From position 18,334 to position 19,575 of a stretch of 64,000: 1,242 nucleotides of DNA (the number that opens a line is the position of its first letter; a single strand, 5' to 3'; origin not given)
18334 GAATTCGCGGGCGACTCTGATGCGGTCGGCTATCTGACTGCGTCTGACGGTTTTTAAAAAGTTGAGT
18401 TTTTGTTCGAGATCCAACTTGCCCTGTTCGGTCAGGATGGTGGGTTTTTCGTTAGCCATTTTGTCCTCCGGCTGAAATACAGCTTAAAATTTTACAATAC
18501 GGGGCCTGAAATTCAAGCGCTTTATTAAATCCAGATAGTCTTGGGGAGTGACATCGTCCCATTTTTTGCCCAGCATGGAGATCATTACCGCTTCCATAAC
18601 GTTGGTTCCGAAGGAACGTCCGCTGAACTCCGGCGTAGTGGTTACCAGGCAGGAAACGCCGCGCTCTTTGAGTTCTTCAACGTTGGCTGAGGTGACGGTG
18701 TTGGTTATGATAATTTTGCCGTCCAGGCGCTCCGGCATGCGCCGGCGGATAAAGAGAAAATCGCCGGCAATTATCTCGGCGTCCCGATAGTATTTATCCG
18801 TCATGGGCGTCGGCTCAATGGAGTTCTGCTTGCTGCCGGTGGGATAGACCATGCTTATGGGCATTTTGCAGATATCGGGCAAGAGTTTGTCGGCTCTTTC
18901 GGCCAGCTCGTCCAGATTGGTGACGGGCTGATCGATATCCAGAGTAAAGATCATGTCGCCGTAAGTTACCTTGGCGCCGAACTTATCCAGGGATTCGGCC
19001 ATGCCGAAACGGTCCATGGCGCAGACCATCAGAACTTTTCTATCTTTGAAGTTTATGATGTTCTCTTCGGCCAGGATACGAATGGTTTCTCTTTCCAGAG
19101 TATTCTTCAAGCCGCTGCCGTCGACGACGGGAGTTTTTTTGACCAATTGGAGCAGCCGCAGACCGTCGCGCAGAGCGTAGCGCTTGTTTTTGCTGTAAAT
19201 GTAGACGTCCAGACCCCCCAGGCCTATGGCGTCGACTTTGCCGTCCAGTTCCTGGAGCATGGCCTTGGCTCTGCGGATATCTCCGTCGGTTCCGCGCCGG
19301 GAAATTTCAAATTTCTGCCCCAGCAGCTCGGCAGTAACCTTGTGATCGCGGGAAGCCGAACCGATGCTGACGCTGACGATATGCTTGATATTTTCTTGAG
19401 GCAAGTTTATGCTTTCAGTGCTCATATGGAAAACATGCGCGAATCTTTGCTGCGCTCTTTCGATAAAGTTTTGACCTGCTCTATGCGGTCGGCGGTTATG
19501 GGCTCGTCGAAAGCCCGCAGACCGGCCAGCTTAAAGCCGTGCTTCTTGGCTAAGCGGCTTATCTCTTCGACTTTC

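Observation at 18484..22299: Acyl-ACP reductase homologue in an operon with an omega-aminotransferase and a lipid-binding-type SRPBCC protein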

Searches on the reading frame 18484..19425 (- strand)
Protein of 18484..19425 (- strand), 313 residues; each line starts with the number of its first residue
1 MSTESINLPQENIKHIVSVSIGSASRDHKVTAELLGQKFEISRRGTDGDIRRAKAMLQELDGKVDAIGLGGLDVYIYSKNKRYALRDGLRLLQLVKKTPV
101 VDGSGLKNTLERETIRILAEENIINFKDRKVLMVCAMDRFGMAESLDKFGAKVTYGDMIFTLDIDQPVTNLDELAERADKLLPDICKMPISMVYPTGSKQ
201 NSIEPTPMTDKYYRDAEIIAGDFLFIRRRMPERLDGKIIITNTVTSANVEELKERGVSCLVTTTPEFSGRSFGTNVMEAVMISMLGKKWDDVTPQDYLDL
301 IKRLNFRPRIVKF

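Call 3: search_protein_families(library=pfam, proteins=[window:18484-19425:-], max_evalue=0.01)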
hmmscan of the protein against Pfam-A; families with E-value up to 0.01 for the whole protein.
window:18484-19425:- (313 aa): 1 family
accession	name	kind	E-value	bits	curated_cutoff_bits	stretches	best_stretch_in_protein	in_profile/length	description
PF08279.18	HTH_11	-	0.0091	16.3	25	0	25-63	12-44/55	HTH domain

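Call 4: search_protein_families(library=ncbifam, proteins=[window:18484-19425:-], max_evalue=0.01)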
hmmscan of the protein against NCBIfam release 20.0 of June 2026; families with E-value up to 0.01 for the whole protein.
window:18484-19425:- (313 aa): 0 families

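Call 6: search_solved_structures(query=window:18484-19425:-, max_evalue=1, show_alignments=1)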
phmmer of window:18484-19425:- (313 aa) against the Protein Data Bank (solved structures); distinct sequences matched with E-value up to 1: 0.

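Call 12: find_homologous_proteins(query=window:18484-19425:-, max_evalue=0.001)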
Query window:18484-19425:- (313 aa): 7994 proteins with E <= 0.001 among 8000 candidates; the best 120 are listed.
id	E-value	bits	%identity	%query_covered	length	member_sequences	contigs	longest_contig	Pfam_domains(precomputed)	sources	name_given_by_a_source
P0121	5.2e-194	661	100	96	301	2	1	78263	-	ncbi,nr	ncbi:quinate 5-dehydrogenase [bacterium]|nr:quinate 5-dehydrogenase [bacterium]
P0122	6.8e-193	657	94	100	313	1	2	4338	-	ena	-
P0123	9.6e-192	654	94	100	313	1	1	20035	-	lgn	-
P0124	1.5e-190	650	93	100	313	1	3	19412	-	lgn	-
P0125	2.6e-190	649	93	100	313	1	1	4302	-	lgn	-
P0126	3.3e-161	553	80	97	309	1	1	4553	-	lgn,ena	-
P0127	3.7e-154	530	75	97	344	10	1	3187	-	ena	-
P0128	4.8e-154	530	75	98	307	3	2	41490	-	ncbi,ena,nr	ncbi:quinate 5-dehydrogenase [bacterium]|nr:quinate 5-dehydrogenase [bacterium]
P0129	8.1e-153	526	77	96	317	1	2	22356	-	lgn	-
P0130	5.0e-152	523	76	96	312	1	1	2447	-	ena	-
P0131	5.5e-152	523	75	98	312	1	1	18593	-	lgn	-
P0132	4.1e-151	520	75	96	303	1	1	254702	-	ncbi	ncbi:MAG: quinate 5-dehydrogenase [Candidatus Bruticola sp.]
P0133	1.2e-150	519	75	97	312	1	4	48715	-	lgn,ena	-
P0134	1.6e-150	518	74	97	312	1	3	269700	-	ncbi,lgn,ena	-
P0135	2.3e-150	518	75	97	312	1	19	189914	-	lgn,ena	-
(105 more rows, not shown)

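Call 25: find_related_loci(query=A1, collection=genome_contigs, flank=6000)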
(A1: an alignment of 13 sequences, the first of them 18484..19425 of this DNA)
Query A1 (313 aa) in genome_contigs; peptide patterns used: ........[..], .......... (x = any residue, [..] = any of these).
600 stretches matched a pattern (row limit reached: there are more); 590 encode a relative of the query (tblastn E <= 1e-3); the best 80 are kept; 80 distinct loci.
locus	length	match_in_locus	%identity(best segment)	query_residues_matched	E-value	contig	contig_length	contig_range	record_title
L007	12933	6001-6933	73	1-313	5e-156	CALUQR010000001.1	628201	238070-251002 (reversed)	MAG: Candidatus Eremiobacteraeota bacterium isolate BRZ_DV__bin14 genome assembly, contig: BRZ_DV_NODE_4_length_628201_c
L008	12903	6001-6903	63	13-313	5e-135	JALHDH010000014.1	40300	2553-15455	MAG: bacterium isolate 1-no_shock_S1_038 scaffold_446, whole genome shotgun sequence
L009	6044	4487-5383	63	13-311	6e-130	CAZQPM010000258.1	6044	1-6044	MAG TPA_asm: uncultured Burkholderiales bacterium isolate SRP216815_co1_43 genome assembly, contig: NODE_18929_length_60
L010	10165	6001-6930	60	8-313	7e-129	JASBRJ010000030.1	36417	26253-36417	MAG: bacterium isolate BWSM_10 k141_1766768, whole genome shotgun sequence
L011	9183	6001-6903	62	12-313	2e-126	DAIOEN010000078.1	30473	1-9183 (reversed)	MAG TPA_asm: Vulcanimicrobiota bacterium isolate CTOTU7676 NODE_2588_length_30473_cov_25.108751, whole genome shotgun se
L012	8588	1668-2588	62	8-313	2e-126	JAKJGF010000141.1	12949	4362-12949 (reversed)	MAG: Bacillota bacterium isolate UR.bin48 UR_contig_13483, whole genome shotgun sequence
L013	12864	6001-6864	63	26-313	2e-125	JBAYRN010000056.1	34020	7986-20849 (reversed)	MAG: Vulcanimicrobiota bacterium isolate SO_2016_LW2_44 scaffold02106_LW138R_2016, whole genome shotgun sequence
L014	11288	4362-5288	59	1-310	4e-124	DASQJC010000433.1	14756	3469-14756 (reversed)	MAG TPA_asm: Candidatus Eremiobacteraceae bacterium isolate SMAG_U11875 k141_4230465, whole genome shotgun sequence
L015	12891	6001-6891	60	13-310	8e-123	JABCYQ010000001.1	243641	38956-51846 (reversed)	MAG: Vulcanimicrobiota bacterium isolate Inc-BW-H-2-M_MAG31 Ga0210384_10000025, whole genome shotgun sequence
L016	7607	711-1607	60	11-310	1e-122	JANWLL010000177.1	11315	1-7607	MAG: Candidatus Eremiobacteria bacterium isolate CRAIB_MAG119 c_000000112898, whole genome shotgun sequence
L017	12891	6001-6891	61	13-310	4e-122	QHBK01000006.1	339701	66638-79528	MAG: Candidatus Eremiobacter antarcticus isolate RRmetagenome_bin22 25913.lane1.1__paired__contig_160, whole genome shot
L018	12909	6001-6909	60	10-313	6e-122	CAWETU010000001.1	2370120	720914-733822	MAG: Candidatus Eremiobacteraeota bacterium isolate MFD05705.bin.1.164 genome assembly, contig: contig_4, whole genome s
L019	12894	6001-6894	60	13-311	3e-121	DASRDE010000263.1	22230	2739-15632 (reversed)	MAG TPA_asm: Candidatus Baltobacteraceae bacterium isolate SMAG_U9972 k141_104517, whole genome shotgun sequence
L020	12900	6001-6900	59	13-313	2e-121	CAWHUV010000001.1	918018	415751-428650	MAG: Candidatus Eremiobacteraeota bacterium isolate MFD03346.bin.3.111 genome assembly, contig: contig_1445, whole genom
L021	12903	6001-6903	60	12-313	6e-121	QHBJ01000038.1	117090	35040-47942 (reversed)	MAG: Vulcanimicrobiota bacterium isolate RRmetagenome_bin23 antarctic_metabat_spec_bin_6_contig_3118, whole genome shotg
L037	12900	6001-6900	59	11-311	6e-119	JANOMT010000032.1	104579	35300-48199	MAG: Vulcanimicrobiota bacterium isolate VAR_45_concoct_231 VAR_45_k141_3878619, whole genome shotgun sequence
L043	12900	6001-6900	58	13-311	2e-117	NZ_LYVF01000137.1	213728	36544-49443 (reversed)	Desulfotomaculum copahuensis strain LMa1 LMA27_trimmed_contig_32, whole genome shotgun sequence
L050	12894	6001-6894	59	13-311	9e-117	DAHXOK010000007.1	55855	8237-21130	MAG TPA_asm: Vulcanimicrobiota bacterium isolate clean317 NODE_7_length_55855_cov_3.156370, whole genome shotgun sequenc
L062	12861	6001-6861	60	26-313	4e-115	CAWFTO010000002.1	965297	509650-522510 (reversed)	MAG: Candidatus Eremiobacteraeota bacterium isolate MFD09603.bin.1.252 genome assembly, contig: contig_27186, whole geno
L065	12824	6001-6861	60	26-313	1e-114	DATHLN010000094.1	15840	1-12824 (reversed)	MAG TPA_asm: Candidatus Limnocylindrales bacterium isolate SMAG_U12607 k141_2162285, whole genome shotgun sequence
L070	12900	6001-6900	57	13-311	4e-114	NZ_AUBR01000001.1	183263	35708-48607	Desulfovirgula thermocuniculi DSM 16036 G454DRAFT_scaffold00001.1_C, whole genome shotgun sequence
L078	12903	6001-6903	57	12-313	2e-113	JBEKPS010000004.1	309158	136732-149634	MAG: Vulcanimicrobiaceae bacterium isolate SPRUCE 46 SPRUCE_46_4, whole genome shotgun sequence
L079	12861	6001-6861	59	26-313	1e-113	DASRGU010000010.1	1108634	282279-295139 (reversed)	MAG TPA_asm: Candidatus Baltobacteraceae bacterium isolate SMAG_U10066 k141_1421778, whole genome shotgun sequence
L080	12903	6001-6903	57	12-313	2e-113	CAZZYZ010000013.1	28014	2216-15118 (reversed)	MAG: Vulcanimicrobiota bacterium isolate Brown_R.bin.3 genome assembly, contig: NODE_104_length_28014_cov_7.169677, whol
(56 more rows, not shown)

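Call 29: search_protein_families(library=pfam, proteins=[L070:4460-5149:+, L070:6933-7286:+, L070:7279-8634:+, L070:9453-11147:+, L043:4226-4942:+, L043:7057-7431:+, L043:7432-8796:+, L043:9796-11727:+, L070:2881-3744:+], max_evalue=0.001)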
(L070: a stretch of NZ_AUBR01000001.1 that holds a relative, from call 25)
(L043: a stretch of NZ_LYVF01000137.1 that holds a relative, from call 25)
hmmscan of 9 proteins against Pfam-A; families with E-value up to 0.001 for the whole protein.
L070:4460-5149:+ (229 aa): 1 family
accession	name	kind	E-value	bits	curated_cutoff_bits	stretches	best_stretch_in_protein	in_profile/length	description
PF00882.24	Zn_dep_PLPC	-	7.6e-11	42.7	26.8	1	32-160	1-127/167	Zinc dependent phospholipase C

L070:6933-7286:+ (117 aa): 2 families
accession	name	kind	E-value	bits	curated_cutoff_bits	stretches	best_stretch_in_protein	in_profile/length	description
PF02036.22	SCP2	-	3.4e-08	34.2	21.3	1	19-99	11-88/101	SCP-2 sterol transfer family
PF14864.11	Alkyl_sulf_C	-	4e-05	24.3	27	1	32-107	33-109/125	Alkyl sulfatase C-terminal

L070:7279-8634:+ (451 aa): 2 families
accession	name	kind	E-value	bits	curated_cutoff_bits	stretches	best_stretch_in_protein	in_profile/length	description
PF13520.12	AA_permease_2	-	2e-32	113.1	27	1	11-404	2-408/427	Amino acid permease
PF00324.27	AA_permease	-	6.2e-20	71.8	24.6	1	33-396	19-417/470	Amino acid permease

L070:9453-11147:+ (564 aa): 5 families
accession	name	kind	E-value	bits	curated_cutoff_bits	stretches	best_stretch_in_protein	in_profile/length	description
PF01520.23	Amidase_3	-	1.1e-55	188.9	27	1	383-557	1-172/174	N-acetylmuramoyl-L-alanine amidase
PF07833.16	Cu_amine_oxidN1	-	2.3e-40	137.3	24.2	2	52-155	1-101/108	Copper amine oxidase N-terminal domain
PF08239.17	SH3_3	-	1.3e-16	60.9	27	1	178-229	1-53/54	Bacterial SH3 domain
PF11741.13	AMIN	-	2.2e-09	37.7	20.5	1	274-357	4-90/101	AMIN domain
PF06347.19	SH3_4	-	1.1e-06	28.7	24.1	1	177-224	2-49/56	Bacterial SH3 domain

L043:4226-4942:+ (238 aa): 1 family
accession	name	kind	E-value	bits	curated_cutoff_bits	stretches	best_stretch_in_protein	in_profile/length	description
PF00882.24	Zn_dep_PLPC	-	1.7e-12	48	26.8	1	34-165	1-128/167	Zinc dependent phospholipase C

L043:7057-7431:+ (124 aa): 2 families
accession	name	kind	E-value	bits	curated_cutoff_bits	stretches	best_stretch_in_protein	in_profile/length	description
PF02036.22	SCP2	-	3.4e-08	34.2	21.3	1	38-107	19-89/101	SCP-2 sterol transfer family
PF14864.11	Alkyl_sulf_C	-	6.4e-05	23.6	27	1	41-114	35-109/125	Alkyl sulfatase C-terminal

L043:7432-8796:+ (454 aa): 3 families
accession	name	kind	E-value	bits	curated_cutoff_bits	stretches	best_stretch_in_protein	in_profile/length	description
PF13520.12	AA_permease_2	-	1.6e-29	103.6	27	1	16-399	10-403/427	Amino acid permease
PF00324.27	AA_permease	-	2e-27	96.5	24.6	1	28-404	17-427/470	Amino acid permease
PF03845.19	Spore_permease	-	5.6e-13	48.9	23.4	1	27-236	22-230/321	Spore germination protein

L043:9796-11727:+ (643 aa): 8 families
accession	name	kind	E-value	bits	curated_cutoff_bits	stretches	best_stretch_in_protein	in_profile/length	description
PF01520.23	Amidase_3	-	6.6e-56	189.5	27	1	443-633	1-173/174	N-acetylmuramoyl-L-alanine amidase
PF07833.16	Cu_amine_oxidN1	-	1.6e-34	118.5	24.2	1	54-162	3-108/108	Copper amine oxidase N-terminal domain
PF08239.17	SH3_3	-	1.1e-16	61.2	27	1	180-230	2-53/54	Bacterial SH3 domain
PF11741.13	AMIN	-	1.3e-12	48.1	20.5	1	338-427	8-99/101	AMIN domain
PF06347.19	SH3_4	-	1.6e-07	31.4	24.1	1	177-227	1-51/56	Bacterial SH3 domain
PF23795.1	SH3_YKFC_2nd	-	0.00051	20.3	27.4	0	202-225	26-49/57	YKFC SH3b2 domain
PF18348.7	SH3_16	-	0.00056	20.1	25.8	0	184-225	2-44/49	Bacterial dipeptidyl-peptidase Sh3 domain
PF24837.1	AMIN-like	-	0.00063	20.3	27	0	329-368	88-127/129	AMIN-like domain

L070:2881-3744:+ (287 aa): 3 families
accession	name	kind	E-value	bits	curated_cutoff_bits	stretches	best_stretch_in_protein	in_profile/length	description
PF00571.33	CBS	-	3.5e-27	94.9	24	2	4-54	1-52/57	CBS domain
PF00990.26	GGDEF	-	1.7e-21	77.1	23.8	1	118-240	2-133/161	Diguanylate cyclase, GGDEF domain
PF24898.2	GGDEF_GdpP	-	0.00089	20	30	0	150-240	1-91/126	Cyclic-di-AMP phosphodiesterase GdpP-like, GGDEF domain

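Call 31: predict_structure(alignment_id=A1)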
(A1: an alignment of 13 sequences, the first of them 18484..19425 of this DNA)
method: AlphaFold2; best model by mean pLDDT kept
length: 313 residues; sequences in the alignment: 13
mean_pLDDT: 89.8   pTM: 0.88
mean pLDDT of the five models: 89.8, 88.9, 88.2, 87.9, 87.5
residues with pLDDT >= 90: 212; 70-90: 90; 50-70: 1; < 50: 10
segments of 3 or more residues with pLDDT < 50: 1-10
pLDDT, mean of each block of 10 residues (from residue 1): 40 89 84 94 91 95 95 79 88 93 92 97 97 91 96 94 90 92 87 81 90 97 92 97 92 98 86 91 91 94 93 96
secondary structure, 60 per line:
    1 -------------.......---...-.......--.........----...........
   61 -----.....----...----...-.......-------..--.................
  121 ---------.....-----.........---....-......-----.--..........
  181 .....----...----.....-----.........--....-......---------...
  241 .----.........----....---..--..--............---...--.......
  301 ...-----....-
elements in order: E14-20 E28-34 E37-45 H50-60 E66-70 E75-77 E82-84 H86-92 H104-120 E130-134 H140-148 E152-155 H157-162 H171-185 H197-201 H207-215 E218-221 H223-228 E238-241 H246-254 E259-262 H274-285 H294-303 E309-312

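Call 35: search_protein_representatives(protein=window:18484-19425:-)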
Query: 313 residues. Proteins with E-value up to 0.001 (for the whole library): 969; up to 1e-10: 557; up to 1e-30: 196. The best 150 are listed.
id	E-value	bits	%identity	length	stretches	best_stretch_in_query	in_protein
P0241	1.8e-120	418.0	63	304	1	14-313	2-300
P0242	1.5e-115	401.9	100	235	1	132-313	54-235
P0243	7.1e-89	314.3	49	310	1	14-313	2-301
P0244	3.3e-84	299.0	48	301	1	14-310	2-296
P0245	3.6e-84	298.9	49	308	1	12-307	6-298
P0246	6.5e-84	298.1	49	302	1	14-310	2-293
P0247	5.8e-80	285.1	60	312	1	12-237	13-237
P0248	6.1e-80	285.0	49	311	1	14-311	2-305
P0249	1.2e-79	284.0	47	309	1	13-312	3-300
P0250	1.3e-77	277.4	47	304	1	16-311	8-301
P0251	3.2e-75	269.6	45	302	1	14-311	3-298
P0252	7.2e-74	265.1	46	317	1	18-285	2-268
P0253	1.2e-73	264.3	42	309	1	14-310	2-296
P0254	1.4e-73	264.2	45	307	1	14-310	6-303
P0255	2.0e-73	263.6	44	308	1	14-312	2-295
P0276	9.3e-65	235.2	42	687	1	11-291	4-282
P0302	2.4e-58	214.2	40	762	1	15-313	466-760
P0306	2.2e-57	211.0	38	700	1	14-311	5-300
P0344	1.1e-47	179.2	57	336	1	13-176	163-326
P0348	1.3e-46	175.6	33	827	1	14-311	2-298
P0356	3.7e-45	170.9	32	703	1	14-311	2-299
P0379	8.8e-41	156.5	33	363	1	14-304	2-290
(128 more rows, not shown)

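Call 36: search_protein_families(library=pfam, proteins=[P0276, P0302, P0306, P0348, P0356, P0379, P0344], max_evalue=0.001)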
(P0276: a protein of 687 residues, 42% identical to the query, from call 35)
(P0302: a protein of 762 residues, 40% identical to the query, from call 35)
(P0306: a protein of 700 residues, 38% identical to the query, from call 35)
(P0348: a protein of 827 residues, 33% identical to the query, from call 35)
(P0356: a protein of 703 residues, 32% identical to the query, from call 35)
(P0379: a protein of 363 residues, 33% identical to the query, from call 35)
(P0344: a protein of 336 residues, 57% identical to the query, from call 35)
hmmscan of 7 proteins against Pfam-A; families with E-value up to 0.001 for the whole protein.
P0276 (687 aa): 1 family
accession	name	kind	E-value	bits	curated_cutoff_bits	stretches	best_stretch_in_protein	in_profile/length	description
PF01488.26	Shikimate_DH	-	2.7e-08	34.4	24.3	1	467-574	8-121/138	Shikimate / quinate 5-dehydrogenase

P0302 (762 aa): 2 families
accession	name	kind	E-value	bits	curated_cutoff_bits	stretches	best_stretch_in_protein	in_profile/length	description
PF00155.27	Aminotran_1_2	-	1.9e-36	126.4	19.7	1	92-434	2-360/361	Aminotransferase class I and II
PF01053.26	Cys_Met_Meta_PP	-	0.00025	20.1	27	1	138-261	54-176/381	Cys/Met metabolism PLP-dependent enzyme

P0306 (700 aa): 3 families
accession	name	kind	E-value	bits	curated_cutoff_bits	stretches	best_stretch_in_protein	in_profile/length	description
PF02423.21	OCD_Mu_crystall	-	3.6e-06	26.6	24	1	428-556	98-226/314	Ornithine cyclodeaminase/mu-crystallin family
PF01488.26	Shikimate_DH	-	1.1e-05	26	24.3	1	460-563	12-120/138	Shikimate / quinate 5-dehydrogenase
PF01113.26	DapB_N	-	2.1e-05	25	25.6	0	464-535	4-78/124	Dihydrodipicolinate reductase, N-terminus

P0348 (827 aa): 0 families

P0356 (703 aa): 0 families

P0379 (363 aa): 0 families

P0344 (336 aa): 1 family
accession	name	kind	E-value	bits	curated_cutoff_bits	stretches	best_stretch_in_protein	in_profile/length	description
PF02566.24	OsmC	-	8.2e-05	23.4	27.5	1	61-104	2-45/100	OsmC-like protein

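Call 40: search_protein_families(library=ncbifam, proteins=[P0276, P0302, P0306, P0348, P0356], max_evalue=0.00001)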
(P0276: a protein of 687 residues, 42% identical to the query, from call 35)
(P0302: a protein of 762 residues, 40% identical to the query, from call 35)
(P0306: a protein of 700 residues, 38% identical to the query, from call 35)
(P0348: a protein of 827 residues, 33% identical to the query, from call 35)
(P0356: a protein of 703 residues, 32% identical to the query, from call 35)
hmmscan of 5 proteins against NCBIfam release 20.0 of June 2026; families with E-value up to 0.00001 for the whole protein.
P0276 (687 aa): 3 families
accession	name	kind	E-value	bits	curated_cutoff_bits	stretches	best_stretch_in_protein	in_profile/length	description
NF053554.1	prodigi_MAP_PigE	equivalog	2.7e-61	208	850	1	323-680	1-362/837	prodigiosin MAP biosynthesis aminotransferase PigE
TIGR04058.1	AcACP_reductase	equivalog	5.4e-28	98.3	449.7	1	361-652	38-335/339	long-chain acyl-[acyl-carrier-protein] reductase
TIGR01035.1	hemA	equivalog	2.1e-06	27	209.55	1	453-573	165-285/416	glutamyl-tRNA reductase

P0302 (762 aa): 11 families
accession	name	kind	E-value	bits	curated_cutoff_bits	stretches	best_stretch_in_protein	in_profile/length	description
TIGR00858.1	bioF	equivalog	1.3e-62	211.7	426.45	1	91-435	21-364/365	8-amino-7-oxononanoate synthase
NF005394.0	PRK06939.1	equivalog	2.6e-47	161.4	460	1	91-419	42-369/397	glycine C-acetyltransferase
NF047599.1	SerpalmtaseBetaP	equivalog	4.1e-44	150.8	500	1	92-425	44-376/394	serine palmitoyltransferase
TIGR01825.1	gly_Cac_T_rel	subfamily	2.3e-41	141.8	535.4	1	92-324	34-267/385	BioF/Kbl family PLP-dependent acyltransferase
NF047600.1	SerpalmtaseCFB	equivalog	1.9e-37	128.9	640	1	93-415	45-364/395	serine palmitoyltransferase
TIGR01822.1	2am3keto_CoA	equivalog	4.1e-37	128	493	1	77-419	28-365/393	glycine C-acetyltransferase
TIGR01821.1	5aminolev_synth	equivalog_domain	2.4e-35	122.2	338.55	1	111-377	65-332/402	5-aminolevulinate synthase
NF005526.0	PRK07179.1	equivalog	7.4e-30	103.8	428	1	138-434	101-391/407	alpha-hydroxyketone-type quorum-sensing autoinducer synthase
NF047603.1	SerpalmtaseAlphaP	equivalog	7.1e-28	97.4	670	1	107-414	65-366/399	serine palmitoyltransferase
NF004608.1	PRK05937.1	equivalog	4e-21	75.2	399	1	121-305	39-225/366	8-amino-7-oxononanoate synthase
NF005697.0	PRK07505.1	subfamily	3.4e-20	72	342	1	86-435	45-395/405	hypothetical protein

P0306 (700 aa): 6 families
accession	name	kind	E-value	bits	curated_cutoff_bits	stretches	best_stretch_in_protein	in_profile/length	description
NF053554.1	prodigi_MAP_PigE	equivalog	9.1e-60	202.9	850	1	356-670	50-363/837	prodigiosin MAP biosynthesis aminotransferase PigE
TIGR04058.1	AcACP_reductase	equivalog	3.1e-23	82.7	449.7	1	340-641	31-335/339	long-chain acyl-[acyl-carrier-protein] reductase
TIGR03944.1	dehyd_SbnB_fam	equivalog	2.8e-07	29.9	326.9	1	427-554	99-228/327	2,3-diaminopropionate biosynthesis protein SbnB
NF000744.0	PRK00045.1-3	equivalog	1.9e-06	27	429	1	435-573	161-304/447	glutamyl-tRNA reductase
NF006141.0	PRK08291.1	equivalog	2.9e-06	26.5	408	1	443-552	116-224/330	cyclodeaminase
NF006379.0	PRK08618.1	equivalog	5.9e-06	25.8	417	0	430-554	98-221/326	ornithine cyclodeaminase family protein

P0348 (827 aa): 2 families
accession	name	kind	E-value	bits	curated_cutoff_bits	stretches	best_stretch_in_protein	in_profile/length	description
NF053554.1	prodigi_MAP_PigE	equivalog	5.7e-54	183.7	850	1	309-687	1-372/837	prodigiosin MAP biosynthesis aminotransferase PigE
TIGR04058.1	AcACP_reductase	equivalog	6e-20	71.8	449.7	1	346-649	34-335/339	long-chain acyl-[acyl-carrier-protein] reductase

P0356 (703 aa): 1 family
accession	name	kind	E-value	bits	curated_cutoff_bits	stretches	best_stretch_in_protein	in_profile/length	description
NF053554.1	prodigi_MAP_PigE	equivalog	1.6e-27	96.3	850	1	357-657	49-342/837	prodigiosin MAP biosynthesis aminotransferase PigE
